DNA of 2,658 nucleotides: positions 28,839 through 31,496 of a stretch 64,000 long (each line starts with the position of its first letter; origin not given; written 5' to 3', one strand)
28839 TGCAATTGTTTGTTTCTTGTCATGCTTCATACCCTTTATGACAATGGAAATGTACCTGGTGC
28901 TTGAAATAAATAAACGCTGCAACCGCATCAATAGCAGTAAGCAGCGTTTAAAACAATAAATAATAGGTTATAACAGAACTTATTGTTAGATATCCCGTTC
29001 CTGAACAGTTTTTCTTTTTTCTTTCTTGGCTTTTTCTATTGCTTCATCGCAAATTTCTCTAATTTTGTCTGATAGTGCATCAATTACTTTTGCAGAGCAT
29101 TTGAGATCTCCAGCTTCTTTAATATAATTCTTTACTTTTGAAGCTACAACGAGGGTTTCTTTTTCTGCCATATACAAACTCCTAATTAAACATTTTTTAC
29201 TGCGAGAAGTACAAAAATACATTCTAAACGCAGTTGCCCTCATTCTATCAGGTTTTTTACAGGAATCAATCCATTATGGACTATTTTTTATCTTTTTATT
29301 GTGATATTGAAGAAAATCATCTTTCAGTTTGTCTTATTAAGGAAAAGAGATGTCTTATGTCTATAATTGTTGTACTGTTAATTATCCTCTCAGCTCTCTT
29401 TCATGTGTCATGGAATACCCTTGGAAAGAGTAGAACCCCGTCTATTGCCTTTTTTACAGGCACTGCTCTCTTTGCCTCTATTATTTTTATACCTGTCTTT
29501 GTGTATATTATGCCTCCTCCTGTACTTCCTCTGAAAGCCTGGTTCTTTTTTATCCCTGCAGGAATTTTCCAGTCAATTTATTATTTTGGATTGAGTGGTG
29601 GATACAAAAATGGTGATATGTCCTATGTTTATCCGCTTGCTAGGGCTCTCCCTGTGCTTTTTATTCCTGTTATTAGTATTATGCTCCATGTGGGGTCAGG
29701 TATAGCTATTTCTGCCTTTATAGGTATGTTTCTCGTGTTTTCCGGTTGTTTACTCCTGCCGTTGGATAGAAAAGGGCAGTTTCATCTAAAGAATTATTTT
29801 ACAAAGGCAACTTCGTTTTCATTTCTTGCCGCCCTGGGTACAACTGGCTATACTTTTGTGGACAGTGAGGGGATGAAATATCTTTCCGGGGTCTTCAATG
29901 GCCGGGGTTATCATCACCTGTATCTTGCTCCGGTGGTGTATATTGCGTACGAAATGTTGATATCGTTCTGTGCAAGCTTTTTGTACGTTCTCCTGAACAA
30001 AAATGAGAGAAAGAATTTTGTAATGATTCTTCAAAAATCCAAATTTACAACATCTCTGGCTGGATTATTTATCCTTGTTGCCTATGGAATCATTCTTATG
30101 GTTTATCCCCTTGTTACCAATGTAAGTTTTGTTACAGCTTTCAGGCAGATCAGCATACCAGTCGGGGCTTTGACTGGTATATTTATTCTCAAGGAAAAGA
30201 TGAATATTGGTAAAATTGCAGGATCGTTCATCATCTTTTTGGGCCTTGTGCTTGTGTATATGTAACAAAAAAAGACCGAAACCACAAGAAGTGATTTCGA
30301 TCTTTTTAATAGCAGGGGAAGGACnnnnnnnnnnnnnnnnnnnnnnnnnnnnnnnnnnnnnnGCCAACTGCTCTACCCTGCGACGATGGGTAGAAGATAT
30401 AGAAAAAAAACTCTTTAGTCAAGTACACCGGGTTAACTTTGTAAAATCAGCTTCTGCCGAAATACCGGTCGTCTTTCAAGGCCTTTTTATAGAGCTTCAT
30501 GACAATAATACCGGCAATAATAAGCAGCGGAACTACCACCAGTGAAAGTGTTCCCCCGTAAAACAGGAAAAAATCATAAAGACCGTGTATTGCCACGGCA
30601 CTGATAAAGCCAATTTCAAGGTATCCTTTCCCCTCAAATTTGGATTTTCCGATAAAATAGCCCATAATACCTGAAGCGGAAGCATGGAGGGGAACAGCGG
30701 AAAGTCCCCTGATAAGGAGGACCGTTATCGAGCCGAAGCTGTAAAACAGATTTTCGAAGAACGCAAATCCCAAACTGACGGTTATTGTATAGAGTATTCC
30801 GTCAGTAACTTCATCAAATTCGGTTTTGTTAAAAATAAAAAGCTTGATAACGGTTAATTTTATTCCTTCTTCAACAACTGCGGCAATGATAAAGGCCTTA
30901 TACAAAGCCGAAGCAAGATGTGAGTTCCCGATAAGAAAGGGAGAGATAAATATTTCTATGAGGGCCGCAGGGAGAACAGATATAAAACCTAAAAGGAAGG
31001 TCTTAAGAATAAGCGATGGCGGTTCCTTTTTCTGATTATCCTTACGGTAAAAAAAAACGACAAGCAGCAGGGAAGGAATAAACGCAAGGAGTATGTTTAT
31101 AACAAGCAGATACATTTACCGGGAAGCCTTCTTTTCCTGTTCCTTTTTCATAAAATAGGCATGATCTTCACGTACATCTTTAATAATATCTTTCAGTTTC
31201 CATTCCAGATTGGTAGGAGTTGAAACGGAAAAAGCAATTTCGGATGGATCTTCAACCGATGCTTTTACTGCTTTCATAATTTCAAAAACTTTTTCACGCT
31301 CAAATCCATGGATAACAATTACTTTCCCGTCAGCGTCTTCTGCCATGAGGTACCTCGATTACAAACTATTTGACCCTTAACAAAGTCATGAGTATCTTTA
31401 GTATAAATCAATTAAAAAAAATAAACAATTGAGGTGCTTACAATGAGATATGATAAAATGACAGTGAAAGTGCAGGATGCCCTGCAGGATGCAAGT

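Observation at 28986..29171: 61-aa histone-fold singlet: candidate bacterial histone in a spirochete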

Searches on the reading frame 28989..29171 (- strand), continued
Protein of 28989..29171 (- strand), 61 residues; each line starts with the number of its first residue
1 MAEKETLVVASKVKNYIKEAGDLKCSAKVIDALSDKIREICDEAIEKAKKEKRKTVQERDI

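Call 42: search_protein_representatives(alignment_id=A1)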
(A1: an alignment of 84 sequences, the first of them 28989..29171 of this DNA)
Query: 84 sequences, 62 profile positions. Proteins with E-value up to 0.001 (for the whole library): 1203; up to 1e-10: 493; up to 1e-30: 9. The best 150 are listed.
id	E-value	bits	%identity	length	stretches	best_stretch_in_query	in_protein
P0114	4.5e-38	145.7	-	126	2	4-61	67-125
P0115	1.4e-36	140.8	-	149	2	3-61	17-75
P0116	4.0e-35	136.2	-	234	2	5-61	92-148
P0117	5.5e-35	135.8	-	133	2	3-61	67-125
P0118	5.7e-34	132.5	-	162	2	3-61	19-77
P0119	1.6e-33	131.1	-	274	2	5-61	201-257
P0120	3.7e-33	129.9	-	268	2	5-61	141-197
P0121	7.6e-33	128.9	-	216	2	4-61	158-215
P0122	3.5e-31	123.6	-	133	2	4-61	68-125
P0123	1.7e-30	121.4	-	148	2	1-61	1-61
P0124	4.3e-30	120.1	-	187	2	3-61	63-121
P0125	1.1e-29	118.8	-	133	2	1-61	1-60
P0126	1.4e-29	118.5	-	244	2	6-61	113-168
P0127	2.4e-29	117.7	-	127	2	3-61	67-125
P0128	4.0e-29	117.0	-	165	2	2-61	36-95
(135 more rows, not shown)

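Call 46: find_related_loci(query=A1, collection=viral_contigs, flank=3000)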
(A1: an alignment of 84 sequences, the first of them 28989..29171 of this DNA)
Query A1 (61 aa) in viral_contigs; peptide patterns used: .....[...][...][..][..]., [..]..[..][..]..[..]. (x = any residue, [..] = any of these).
41 stretches matched a pattern, but none encodes a relative of the query by tblastn (E <= 1e-3).
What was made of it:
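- Tried and rejected: (4) A viral-contig scan for relatives found none, so I dropped the phage-histone reading (call 46).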

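Call 51: search_protein_families(library=pfam, proteins=[L040:4626-5864:-, L040:1719-4670:+, L028:6223-6915:-, P0114, P0119, P0117], max_evalue=0.001)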
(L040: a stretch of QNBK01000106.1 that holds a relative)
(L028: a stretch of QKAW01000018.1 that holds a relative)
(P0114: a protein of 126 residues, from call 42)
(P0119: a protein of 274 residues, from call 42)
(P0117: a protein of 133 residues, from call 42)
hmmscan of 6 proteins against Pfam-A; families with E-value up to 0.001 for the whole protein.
L040:4626-5864:- (412 aa): 2 families
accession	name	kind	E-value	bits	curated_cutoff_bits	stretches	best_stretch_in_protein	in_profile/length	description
PF13387.12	Lnb_N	-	1.6e-18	67.4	22.2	1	24-174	12-171/175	Lnb N-terminal periplasmic domain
PF25221.1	5TMH_Lnb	-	3.5e-06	27.6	25.2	1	290-363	39-110/144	Lnb transmembrane domain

L040:1719-4670:+ (984 aa): 4 families
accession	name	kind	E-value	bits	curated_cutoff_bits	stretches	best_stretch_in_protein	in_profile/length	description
PF08367.16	M16C_assoc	-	9e-47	159.8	25.3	1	471-717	2-250/252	Peptidase M16C associated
PF05193.26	Peptidase_M16_C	-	1.2e-27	97.5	23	2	211-396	1-179/181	Peptidase M16 inactive domain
PF22516.1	PreP_C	-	1.4e-20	74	27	1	822-961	32-171/173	PreP C-terminal domain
PF00675.25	Peptidase_M16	-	1e-05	25.9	22.3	1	67-151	27-108/149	Insulinase (Peptidase family M16)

L028:6223-6915:- (230 aa): 3 families
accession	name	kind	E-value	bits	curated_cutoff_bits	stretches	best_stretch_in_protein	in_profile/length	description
PF00805.28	Pentapeptide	-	1.2e-31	108.3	20.2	4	40-78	1-39/40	Pentapeptide repeats (8 copies)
PF13599.13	Pentapeptide_4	-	8.3e-12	45.4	38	2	81-155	2-76/78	Pentapeptide repeat region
PF13576.12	Pentapeptide_3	-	1.1e-06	29.2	27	0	101-135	11-47/48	Pentapeptide repeats (9 copies)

P0114 (126 aa): 1 family
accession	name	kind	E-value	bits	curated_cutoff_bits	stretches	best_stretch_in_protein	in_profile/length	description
PF00808.29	CBFD_NFYB_HMF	-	6.7e-06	26.7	21.4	0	96-125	32-61/65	Histone-like transcription factor (CBF/NF-Y) and archaeal histone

P0119 (274 aa): 0 families

P0117 (133 aa): 1 family
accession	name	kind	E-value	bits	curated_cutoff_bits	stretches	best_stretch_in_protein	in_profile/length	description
PF00808.29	CBFD_NFYB_HMF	-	5.2e-07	30.3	21.4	0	9-59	7-62/65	Histone-like transcription factor (CBF/NF-Y) and archaeal histone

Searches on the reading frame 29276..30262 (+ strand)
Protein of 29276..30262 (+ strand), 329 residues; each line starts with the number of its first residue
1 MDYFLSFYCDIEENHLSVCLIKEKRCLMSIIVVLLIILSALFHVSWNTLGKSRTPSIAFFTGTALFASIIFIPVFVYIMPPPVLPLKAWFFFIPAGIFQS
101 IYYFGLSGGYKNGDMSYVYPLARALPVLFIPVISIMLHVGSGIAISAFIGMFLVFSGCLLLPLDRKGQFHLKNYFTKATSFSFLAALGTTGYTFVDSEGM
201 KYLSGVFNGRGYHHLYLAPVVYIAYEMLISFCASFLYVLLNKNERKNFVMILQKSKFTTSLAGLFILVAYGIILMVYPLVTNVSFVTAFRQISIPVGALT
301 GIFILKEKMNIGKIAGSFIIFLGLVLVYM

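Call 34: search_protein_families(library=ncbifam, proteins=[window:29276-30262:+], max_evalue=0.01)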
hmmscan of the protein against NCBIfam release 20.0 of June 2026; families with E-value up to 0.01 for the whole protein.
window:29276-30262:+ (329 aa): 1 family
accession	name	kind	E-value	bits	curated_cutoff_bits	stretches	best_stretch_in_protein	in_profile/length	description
TIGR03340.1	phn_DUF6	hypoth_equivalog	6.1e-43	147.5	288.15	1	33-326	3-280/281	phosphonate utilization associated putative membrane protein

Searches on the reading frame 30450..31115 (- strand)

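Call 34: search_protein_families(library=ncbifam, proteins=[window:30450-31115:-], max_evalue=0.01)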
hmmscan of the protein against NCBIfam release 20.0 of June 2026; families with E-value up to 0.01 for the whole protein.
window:30450-31115:- (222 aa): 1 family
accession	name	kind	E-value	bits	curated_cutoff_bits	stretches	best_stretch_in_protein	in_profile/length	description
NF033739.1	intramemb_PrsW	equivalog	3.1e-39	134.8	225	1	9-211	5-209/210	glutamic-type intramembrane protease PrsW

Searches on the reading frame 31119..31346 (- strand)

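Call 34: search_protein_families(library=ncbifam, proteins=[window:31119-31346:-], max_evalue=0.01)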
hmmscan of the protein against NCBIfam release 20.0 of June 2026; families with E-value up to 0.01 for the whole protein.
window:31119-31346:- (76 aa): 0 families

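Call 41: search_protein_families(library=pfam, proteins=[window:31119-31346:-], max_evalue=0.00001)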
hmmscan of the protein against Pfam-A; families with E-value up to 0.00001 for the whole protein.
window:31119-31346:- (76 aa): 1 family
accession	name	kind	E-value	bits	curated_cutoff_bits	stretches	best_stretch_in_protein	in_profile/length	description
PF12646.12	DUF3783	-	9.2e-14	51.6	27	1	8-65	1-56/56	Domain of unknown function (DUF3783)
